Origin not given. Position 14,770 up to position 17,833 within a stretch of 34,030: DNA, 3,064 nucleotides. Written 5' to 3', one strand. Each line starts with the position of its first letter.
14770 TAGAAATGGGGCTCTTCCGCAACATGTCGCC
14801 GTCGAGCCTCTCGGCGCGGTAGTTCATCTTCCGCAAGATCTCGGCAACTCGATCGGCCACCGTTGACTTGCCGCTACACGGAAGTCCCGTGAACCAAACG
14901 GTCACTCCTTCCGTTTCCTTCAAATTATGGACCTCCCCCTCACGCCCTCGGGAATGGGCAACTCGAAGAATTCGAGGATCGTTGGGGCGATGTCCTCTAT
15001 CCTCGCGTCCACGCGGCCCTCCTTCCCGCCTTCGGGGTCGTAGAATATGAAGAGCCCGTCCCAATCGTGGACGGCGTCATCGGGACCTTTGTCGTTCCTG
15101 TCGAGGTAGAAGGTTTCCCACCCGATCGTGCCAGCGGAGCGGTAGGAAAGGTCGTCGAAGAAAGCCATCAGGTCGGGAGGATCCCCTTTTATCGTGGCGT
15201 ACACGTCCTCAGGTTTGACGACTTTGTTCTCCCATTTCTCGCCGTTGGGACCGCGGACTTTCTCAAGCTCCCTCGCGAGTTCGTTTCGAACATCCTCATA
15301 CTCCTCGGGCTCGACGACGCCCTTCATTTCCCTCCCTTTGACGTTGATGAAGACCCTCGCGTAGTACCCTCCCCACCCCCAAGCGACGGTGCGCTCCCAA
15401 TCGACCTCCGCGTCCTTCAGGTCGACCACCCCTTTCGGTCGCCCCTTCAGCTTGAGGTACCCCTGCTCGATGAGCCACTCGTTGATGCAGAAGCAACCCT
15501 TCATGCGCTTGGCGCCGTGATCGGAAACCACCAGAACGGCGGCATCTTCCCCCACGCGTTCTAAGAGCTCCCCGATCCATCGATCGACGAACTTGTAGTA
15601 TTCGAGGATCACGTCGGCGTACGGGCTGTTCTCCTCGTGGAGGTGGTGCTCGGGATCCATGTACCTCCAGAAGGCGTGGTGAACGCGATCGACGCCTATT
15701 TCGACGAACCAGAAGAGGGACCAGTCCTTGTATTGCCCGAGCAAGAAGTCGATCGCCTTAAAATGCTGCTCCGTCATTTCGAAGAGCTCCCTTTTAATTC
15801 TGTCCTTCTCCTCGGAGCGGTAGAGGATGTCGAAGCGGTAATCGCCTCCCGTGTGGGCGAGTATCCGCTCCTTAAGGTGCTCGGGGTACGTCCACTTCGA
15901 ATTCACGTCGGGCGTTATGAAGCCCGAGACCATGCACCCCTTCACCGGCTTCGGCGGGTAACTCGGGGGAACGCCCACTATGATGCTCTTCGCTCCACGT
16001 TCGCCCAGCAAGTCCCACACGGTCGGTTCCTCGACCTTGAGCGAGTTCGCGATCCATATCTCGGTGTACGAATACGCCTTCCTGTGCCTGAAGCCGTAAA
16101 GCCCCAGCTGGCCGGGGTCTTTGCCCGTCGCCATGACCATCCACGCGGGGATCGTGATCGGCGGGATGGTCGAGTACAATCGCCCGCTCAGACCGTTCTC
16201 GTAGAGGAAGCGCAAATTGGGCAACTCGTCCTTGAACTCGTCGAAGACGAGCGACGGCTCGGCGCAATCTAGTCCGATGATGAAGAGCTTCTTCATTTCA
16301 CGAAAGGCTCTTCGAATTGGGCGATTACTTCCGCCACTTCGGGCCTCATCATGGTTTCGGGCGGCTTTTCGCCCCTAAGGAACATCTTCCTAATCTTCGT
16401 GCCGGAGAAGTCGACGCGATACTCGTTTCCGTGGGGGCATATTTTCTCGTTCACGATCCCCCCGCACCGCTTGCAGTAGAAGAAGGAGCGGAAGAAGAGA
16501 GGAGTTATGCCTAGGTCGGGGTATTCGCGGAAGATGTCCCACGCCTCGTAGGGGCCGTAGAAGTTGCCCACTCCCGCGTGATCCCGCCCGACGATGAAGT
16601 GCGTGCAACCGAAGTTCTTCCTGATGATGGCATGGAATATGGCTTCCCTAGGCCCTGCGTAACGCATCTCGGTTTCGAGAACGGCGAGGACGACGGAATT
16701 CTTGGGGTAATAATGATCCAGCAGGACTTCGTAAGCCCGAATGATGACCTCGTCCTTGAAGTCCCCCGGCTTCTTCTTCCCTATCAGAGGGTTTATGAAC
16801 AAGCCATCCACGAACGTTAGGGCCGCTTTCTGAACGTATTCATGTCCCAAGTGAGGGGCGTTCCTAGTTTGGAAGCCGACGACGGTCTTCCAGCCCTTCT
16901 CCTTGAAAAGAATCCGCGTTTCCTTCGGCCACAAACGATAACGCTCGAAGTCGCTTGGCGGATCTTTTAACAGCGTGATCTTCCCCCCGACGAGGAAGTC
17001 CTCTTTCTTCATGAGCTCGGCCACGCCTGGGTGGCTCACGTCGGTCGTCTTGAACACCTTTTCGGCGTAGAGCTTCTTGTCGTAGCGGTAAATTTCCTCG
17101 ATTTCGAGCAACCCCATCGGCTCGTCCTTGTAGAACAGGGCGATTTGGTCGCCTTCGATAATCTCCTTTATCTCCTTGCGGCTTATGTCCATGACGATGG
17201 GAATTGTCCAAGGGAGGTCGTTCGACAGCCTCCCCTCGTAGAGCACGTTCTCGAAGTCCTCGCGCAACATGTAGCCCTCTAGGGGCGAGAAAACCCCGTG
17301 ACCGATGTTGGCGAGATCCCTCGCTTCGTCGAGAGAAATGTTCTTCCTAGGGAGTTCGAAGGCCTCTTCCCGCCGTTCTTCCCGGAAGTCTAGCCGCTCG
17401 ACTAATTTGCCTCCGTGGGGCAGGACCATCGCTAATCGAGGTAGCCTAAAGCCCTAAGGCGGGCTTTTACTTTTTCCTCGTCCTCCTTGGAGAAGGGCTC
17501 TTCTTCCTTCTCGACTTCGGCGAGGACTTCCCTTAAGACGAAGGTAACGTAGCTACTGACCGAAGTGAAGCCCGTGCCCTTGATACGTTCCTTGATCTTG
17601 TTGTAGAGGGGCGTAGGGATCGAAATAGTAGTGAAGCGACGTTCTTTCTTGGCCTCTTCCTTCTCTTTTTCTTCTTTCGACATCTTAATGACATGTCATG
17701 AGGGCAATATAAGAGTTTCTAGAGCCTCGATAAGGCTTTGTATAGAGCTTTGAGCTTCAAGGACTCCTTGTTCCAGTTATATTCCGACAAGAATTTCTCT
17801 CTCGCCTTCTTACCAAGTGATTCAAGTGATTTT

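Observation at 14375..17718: RHH-sat-[AP-superfamily]-cysC operon inside a glycosylation island: candidate glycan/protein sulfation module with no recognisable sulfotransferase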

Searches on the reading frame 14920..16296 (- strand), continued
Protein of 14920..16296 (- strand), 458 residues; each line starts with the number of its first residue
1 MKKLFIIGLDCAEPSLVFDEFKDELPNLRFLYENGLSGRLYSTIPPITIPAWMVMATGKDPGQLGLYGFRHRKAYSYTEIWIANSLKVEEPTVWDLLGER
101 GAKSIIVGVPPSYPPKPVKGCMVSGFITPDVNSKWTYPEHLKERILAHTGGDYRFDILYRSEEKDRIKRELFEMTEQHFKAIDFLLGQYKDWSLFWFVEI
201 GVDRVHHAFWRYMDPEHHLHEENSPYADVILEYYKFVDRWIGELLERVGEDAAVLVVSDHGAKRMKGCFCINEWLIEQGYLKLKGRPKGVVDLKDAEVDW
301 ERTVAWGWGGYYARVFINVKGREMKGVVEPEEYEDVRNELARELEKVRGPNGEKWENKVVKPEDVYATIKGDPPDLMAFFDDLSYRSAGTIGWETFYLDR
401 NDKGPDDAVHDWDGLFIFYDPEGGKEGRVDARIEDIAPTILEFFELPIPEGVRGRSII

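Call 43: find_encoding_contigs(protein=P0002, flank=10000, max_places=2)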
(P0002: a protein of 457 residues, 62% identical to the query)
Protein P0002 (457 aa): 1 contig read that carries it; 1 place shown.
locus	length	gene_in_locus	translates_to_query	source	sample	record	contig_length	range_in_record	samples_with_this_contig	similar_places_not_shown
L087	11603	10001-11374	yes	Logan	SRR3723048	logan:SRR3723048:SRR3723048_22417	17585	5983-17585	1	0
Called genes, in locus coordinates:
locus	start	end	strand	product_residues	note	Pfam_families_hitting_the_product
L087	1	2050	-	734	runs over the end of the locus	PF00009:GTP_EFTU, PF22042:EF-G_D2, PF03144:GTP_EFTU_D2, PF14492:EFG_III, PF03764:EFG_IV, PF00679:EFG_C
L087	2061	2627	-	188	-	PF00177:Ribosomal_S7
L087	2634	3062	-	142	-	PF00164:Ribosom_S12_S23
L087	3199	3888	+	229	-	PF01557:FAA_hydrolase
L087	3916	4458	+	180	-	PF12802:MarR_2 (weak), PF12840:HTH_20, PF13412:HTH_24 (weak), PF25212:HVO_A0114, PF01022:HTH_5, PF08279:HTH_11, PF09339:HTH_IclR (weak), PF13551:HTH_29 (weak), +4 more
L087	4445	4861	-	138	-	PF01894:YjbQ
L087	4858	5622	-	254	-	PF00702:Hydrolase (faint), PF13344:Hydrolase_6, PF13242:Hydrolase_like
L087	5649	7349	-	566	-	PF01663:Phosphodiest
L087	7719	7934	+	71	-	-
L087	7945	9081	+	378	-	PF14306:PUA_2, PF01747:ATP-sulfurylase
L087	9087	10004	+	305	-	PF01368:DHH (weak)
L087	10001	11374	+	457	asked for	PF00884:Sulfatase (faint), PF01663:Phosphodiest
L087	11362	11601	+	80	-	?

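Call 54: predict_structure(alignment_id=A1)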
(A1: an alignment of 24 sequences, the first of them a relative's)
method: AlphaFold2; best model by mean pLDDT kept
length: 458 residues; sequences in the alignment: 24
mean_pLDDT: 94.9   pTM: 0.93
mean pLDDT of the five models: 94.9, 94.0, 91.4, 90.3, 88.3
residues with pLDDT >= 90: 411; 70-90: 46; 50-70: 1; < 50: 0
segments of 3 or more residues with pLDDT < 50: none
pLDDT, mean of each block of 10 residues (from residue 1): 95 98 98 96 94 97 93 85 90 97 97 95 91 95 94 92 97 97 95 97 98 96 97 99 93 97 97 98 95 93 96 96 93 98 97 96 94 95 95 95 92 97 85 97 95 90
secondary structure, 60 per line:
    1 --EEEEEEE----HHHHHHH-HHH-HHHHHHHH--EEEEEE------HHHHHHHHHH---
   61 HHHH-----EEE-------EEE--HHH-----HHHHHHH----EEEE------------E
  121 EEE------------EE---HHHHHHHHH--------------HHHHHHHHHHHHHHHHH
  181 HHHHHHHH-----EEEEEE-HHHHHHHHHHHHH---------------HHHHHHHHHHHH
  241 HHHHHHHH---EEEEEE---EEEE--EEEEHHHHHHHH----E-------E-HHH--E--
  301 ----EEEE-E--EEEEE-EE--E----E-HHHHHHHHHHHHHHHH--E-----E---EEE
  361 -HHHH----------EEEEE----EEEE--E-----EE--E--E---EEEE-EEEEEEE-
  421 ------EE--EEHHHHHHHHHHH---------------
elements in order: E3-9 H14-20 H26-33 E36-41 H48-57 H61-64 E70-72 E80-82 H93-99 E104-107 E120-123 H141-149 H164-188 E194-199 H201-213 H229-248 E252-257 E261-264 E267-270 H271-278 E305-308 E313-317 H330-345 E358-360 H362-365 E376-380 E385-388 E408-411 E413-419 H433-443
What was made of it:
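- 14920..16296 (-): AP1: cytoplasmic NPP-fold alkaline-phosphatase-superfamily enzyme of 458 aa, orthologous to PYCH_17550. It most likely acts as an inorganic pyrophosphatase that pulls the Sat reaction. AlphaFold mean pLDDT 94.9 (call 54).
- On Alkaline phosphatase superfamily, NPP-type (PF01663): The AlphaFold model has mean pLDDT 94.9 and pTM 0.93 (call 54).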

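Call 58: search_protein_families(library=pfam, proteins=[L013:11717-12562:+, L013:12683-13771:+, L013:13761-14426:+, L013:14423-15526:+, L011:6829-7845:-, L011:9328-9771:+, L011:9819-10907:+, L011:10904-12193:+, L073:9432-10271:-], max_evalue=0.001)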
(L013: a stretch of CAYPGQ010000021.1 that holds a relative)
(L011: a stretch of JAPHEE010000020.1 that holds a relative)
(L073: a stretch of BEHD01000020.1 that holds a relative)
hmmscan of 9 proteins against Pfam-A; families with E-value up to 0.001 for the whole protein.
L013:11717-12562:+ (281 aa): 6 families
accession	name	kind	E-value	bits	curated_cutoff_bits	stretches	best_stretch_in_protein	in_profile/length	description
PF04321.23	RmlD_sub_bind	-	3.4e-103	345.1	27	1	1-280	1-284/287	RmlD substrate binding domain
PF01370.27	Epimerase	-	1.2e-28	100.6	20.9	1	3-165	1-187/240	NAD dependent epimerase/dehydratase family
PF16363.11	GDP_Man_Dehyd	-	9e-19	68.5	27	1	34-145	58-173/332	GDP-mannose 4,6 dehydratase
PF02719.21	Polysacc_synt_2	-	2.9e-11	43.5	20.2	1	36-156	62-169/293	Polysaccharide biosynthesis protein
PF07993.18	NAD_binding_4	-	8.5e-08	32.1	20.1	1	53-152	90-208/258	Male sterility protein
PF01073.25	3Beta_HSD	-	1e-06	28.4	22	1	26-181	43-213/280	3-beta hydroxysteroid dehydrogenase/isomerase family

L013:12683-13771:+ (362 aa): 1 family
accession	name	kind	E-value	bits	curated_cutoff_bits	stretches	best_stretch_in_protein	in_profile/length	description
PF02706.20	Wzz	-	1.2e-13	51.6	25.5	1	4-54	1-51/91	Chain length determinant protein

L013:13761-14426:+ (221 aa): 2 families
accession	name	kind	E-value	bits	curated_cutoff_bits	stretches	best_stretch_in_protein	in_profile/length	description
PF00535.33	Glycos_transf_2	-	7.8e-25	88.2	23.3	1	21-132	1-120/168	Glycosyl transferase family 2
PF10111.15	Glyco_tranf_2_2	-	5.5e-05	23.2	27.3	1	21-113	1-104/276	Glycosyltransferase like family 2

L013:14423-15526:+ (367 aa): 7 families
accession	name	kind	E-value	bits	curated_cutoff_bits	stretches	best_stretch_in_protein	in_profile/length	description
PF01370.27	Epimerase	-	1.8e-51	175.3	20.9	1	22-280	1-233/240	NAD dependent epimerase/dehydratase family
PF16363.11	GDP_Man_Dehyd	-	6.9e-44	151.1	27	2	83-354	38-332/332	GDP-mannose 4,6 dehydratase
PF01073.25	3Beta_HSD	-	2e-25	89.8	22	1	23-292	1-250/280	3-beta hydroxysteroid dehydrogenase/isomerase family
PF02719.21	Polysacc_synt_2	-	1.9e-19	70.4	20.2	1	22-311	1-249/293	Polysaccharide biosynthesis protein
PF04321.23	RmlD_sub_bind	-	4.5e-17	62.5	27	1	21-308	2-230/287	RmlD substrate binding domain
PF07993.18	NAD_binding_4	-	3e-11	43.4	20.1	1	24-230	1-210/258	Male sterility protein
PF08659.16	KR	-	0.00015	22.1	22.6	1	22-170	3-138/180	KR domain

L011:6829-7845:- (338 aa): 2 families
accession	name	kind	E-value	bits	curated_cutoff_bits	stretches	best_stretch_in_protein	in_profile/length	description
PF08608.17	Wyosine_form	-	3e-21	75.9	22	1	264-323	2-62/63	Wyosine base formation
PF04055.27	Radical_SAM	-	1.4e-18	68.1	29.5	1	80-260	3-165/166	Radical SAM superfamily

L011:9328-9771:+ (147 aa): 0 families

L011:9819-10907:+ (362 aa): 2 families
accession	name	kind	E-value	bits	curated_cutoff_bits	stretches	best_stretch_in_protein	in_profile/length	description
PF07282.18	Cas12f1-like_TNB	-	2.9e-23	82.2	26.3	1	253-318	1-60/60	Cas12f1-like, TNB domain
PF08271.17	Zn_Ribbon_TF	-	0.0002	21.3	29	1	282-311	2-32/43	TFIIB zinc-binding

L011:10904-12193:+ (429 aa): 4 families
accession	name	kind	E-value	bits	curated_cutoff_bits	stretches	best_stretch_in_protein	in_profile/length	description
PF05221.23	AdoHcyase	-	2.7e-69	234.1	25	2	16-148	3-141/299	S-adenosyl-L-homocysteine hydrolase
PF00670.27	AdoHcyase_NAD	-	3.7e-48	164.1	27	1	195-355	1-161/162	S-adenosyl-L-homocysteine hydrolase, NAD binding domain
PF02826.25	2-Hacid_dh_C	-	1.3e-10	41.4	25.1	1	215-307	34-130/178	D-isomer specific 2-hydroxyacid dehydrogenase, NAD binding domain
PF07991.19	KARI_N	-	1.6e-07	31.5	20.6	1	216-311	3-102/165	Acetohydroxy acid isomeroreductase, NADPH-binding domain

L073:9432-10271:- (280 aa): 2 families
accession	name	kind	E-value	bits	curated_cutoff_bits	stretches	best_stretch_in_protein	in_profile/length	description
PF00685.33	Sulfotransfer_1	-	1.9e-18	67.2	22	1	25-235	2-190/255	Sulfotransferase domain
PF13469.12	Sulfotransfer_3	-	5.6e-12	46.8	27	1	93-233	102-214/216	Sulfotransferase family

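Call 59: fold_search(model_id=the predicted structure, library=pdb)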
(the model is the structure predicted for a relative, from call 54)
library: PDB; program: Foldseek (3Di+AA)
matches with E <= 10: 580; with E <= 0.001: 366
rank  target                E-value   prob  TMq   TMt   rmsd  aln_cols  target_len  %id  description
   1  6xkd_A                1.2e-15  1.00  0.58  0.40   6.7       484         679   14  Structure of ligand-bound mouse cGAMP hydrolase ENPP1 (released 2021-06-02)
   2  6ael_A                1.3e-15  1.00  0.59  0.38   7.0       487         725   14  Crystal structure of ENPP1 in complex with 3'3'-cGAMP (released 2019-03-06)
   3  6aek_A                1.3e-15  1.00  0.58  0.38   7.0       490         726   14  Crystal structure of ENPP1 in complex with pApG (released 2019-03-06)
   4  4b56_B                3.3e-15  1.00  0.58  0.38   7.0       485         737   15  Structure of ectonucleotide pyrophosphatase-phosphodiesterase-1 (NPP1) (released 2012-09-19)
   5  4gtw_B                3.3e-15  1.00  0.58  0.39   7.0       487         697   15  Crystal structure of mouse Enpp1 in complex with AMP (released 2012-11-07)
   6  6xkd_B                6.5e-15  1.00  0.56  0.39   7.6       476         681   15  Structure of ligand-bound mouse cGAMP hydrolase ENPP1 (released 2021-06-02)
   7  4b56_A                8.2e-15  1.00  0.58  0.34   7.0       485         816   15  Structure of ectonucleotide pyrophosphatase-phosphodiesterase-1 (NPP1) (released 2012-09-19)
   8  6weu_BbB              8.6e-15  1.00  0.58  0.35   7.1       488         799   14  Crystal structures of human E-NPP 1: bound to adenosine-5'-thio-monophosphate (released 2020-09-09)
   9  4gtw_A                1.1e-14  1.00  0.58  0.39   7.0       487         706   15  Crystal structure of mouse Enpp1 in complex with AMP (released 2012-11-07)
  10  6wew_BaB              1.3e-14  1.00  0.57  0.35   7.1       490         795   14  Crystal structures of human E-NPP 1: bound to N-{4-[(7-methoxyquinolin-4-yl)oxy]phenyl}sulfuric diamide (released 2020-09-09)
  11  8ghr_A                1.9e-14  1.00  0.58  0.38   6.8       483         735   14  Structure of human ENPP1 in complex with variable heavy domain VH27.2 (released 2023-08-02)
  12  6wet_BaB              1.9e-14  1.00  0.57  0.34   7.1       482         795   14  Crystal structures of human E-NPP 1: apo (released 2020-09-09)
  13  6wet_AaA              2.2e-14  1.00  0.57  0.34   7.1       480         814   14  Crystal structures of human E-NPP 1: apo (released 2020-09-09)
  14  6weu_AbA              3.0e-14  1.00  0.59  0.35   6.6       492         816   15  Crystal structures of human E-NPP 1: bound to adenosine-5'-thio-monophosphate (released 2020-09-09)
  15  6f2v_A                3.0e-14  1.00  0.58  0.38   6.8       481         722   12  Crystal structure of ectonucleotide phosphodiesterase/pyrophosphatase-3 (NPP3) in complex with AMP (released 2018-08-01)
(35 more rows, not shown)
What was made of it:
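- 14920..16296 (-): The nearest PDB folds are ENPP1, ENPP3 and Xac NPP (call 59).
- On Alkaline phosphatase superfamily, NPP-type (PF01663): The top Foldseek PDB hits are all NPP-family structures: E about 1e-15, probability 1.00, TM-score 0.55-0.60 by query length and up to 0.67 by target length (call 59).
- AP1 has the NPP fold, and its closest structural neighbours hydrolyse nucleotides: ENPP1, ENPP3 and Xac NPP (call 59).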

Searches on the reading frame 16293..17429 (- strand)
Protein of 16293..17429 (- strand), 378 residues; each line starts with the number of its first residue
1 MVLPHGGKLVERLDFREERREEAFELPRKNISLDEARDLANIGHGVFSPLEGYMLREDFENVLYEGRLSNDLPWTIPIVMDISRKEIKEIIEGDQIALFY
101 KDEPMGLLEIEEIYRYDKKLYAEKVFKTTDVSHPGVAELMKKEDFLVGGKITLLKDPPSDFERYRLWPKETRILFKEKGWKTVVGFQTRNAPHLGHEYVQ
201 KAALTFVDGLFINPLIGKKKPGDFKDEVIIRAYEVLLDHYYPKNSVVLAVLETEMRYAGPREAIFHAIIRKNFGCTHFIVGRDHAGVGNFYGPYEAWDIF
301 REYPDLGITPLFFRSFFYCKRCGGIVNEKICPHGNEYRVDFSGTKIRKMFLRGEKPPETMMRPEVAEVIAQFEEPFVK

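Call 7: search_protein_families(library=pfam, proteins=[window:16293-17429:-], max_evalue=0.01)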
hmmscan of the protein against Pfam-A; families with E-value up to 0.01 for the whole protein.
window:16293-17429:- (378 aa): 2 families
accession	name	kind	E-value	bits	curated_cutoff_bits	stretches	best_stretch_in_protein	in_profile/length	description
PF01747.23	ATP-sulfurylase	-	3.7e-96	321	24.3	1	163-371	2-211/212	ATP-sulfurylase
PF14306.12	PUA_2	-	1.9e-50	171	27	1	4-155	3-158/159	PUA-like domain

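Call 11: search_protein_families(library=ncbifam, proteins=[window:16293-17429:-], max_evalue=0.01)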
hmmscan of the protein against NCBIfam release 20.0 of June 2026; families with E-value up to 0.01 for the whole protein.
window:16293-17429:- (378 aa): 3 families
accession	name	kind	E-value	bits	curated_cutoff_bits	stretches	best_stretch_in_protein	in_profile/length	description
NF003166.0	PRK04149.1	subfamily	7.2e-162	538.2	387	1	2-374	5-383/393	sulfate adenylyltransferase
TIGR00339.1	sopT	equivalog_domain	7.7e-122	406.8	322.95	1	4-370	1-382/383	sulfate adenylyltransferase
NF004040.0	PRK05537.1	equivalog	4.2e-83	279.7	669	1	11-375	18-391/572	bifunctional sulfate adenylyltransferase/adenylylsulfate kinase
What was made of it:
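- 16293..17429 (-): sat: ATP sulfurylase (sulfate adenylyltransferase), 378 aa. Pfam PUA_2 plus ATP-sulfurylase at 3.7e-96, and NCBIfam PRK04149 at 7e-162 and 538 bits, above its cut-off (calls 7, 11).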

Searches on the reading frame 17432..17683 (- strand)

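Call 7: search_protein_families(library=pfam, proteins=[window:17432-17683:-], max_evalue=0.01)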
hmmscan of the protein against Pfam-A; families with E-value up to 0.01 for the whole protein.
window:17432-17683:- (83 aa): 0 families

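Call 11: search_protein_families(library=ncbifam, proteins=[window:17432-17683:-], max_evalue=0.01)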
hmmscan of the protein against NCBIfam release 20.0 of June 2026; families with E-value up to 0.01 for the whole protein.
window:17432-17683:- (83 aa): 1 family
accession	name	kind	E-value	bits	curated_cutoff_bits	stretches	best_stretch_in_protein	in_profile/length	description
NF001884.0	PRK00630.1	subfamily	0.0071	16.5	119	1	14-72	10-65/148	nickel responsive regulator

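Call 21: search_protein_families(library=pfam, proteins=[window:17432-17683:-], max_evalue=1)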
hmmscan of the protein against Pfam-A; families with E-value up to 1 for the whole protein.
window:17432-17683:- (83 aa): 3 families
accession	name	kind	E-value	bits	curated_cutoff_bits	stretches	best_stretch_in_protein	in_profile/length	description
PF08812.16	YtxC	-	0.094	12.7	33.1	1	7-59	49-101/218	YtxC-like family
PF03705.20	CheR_N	-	0.14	12.3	27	1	26-50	26-50/53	CheR methyltransferase, all-alpha domain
PF20478.3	P2RX7_C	-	0.15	12.4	23.5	1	34-81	102-150/192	P2X purinoreceptor 7 intracellular domain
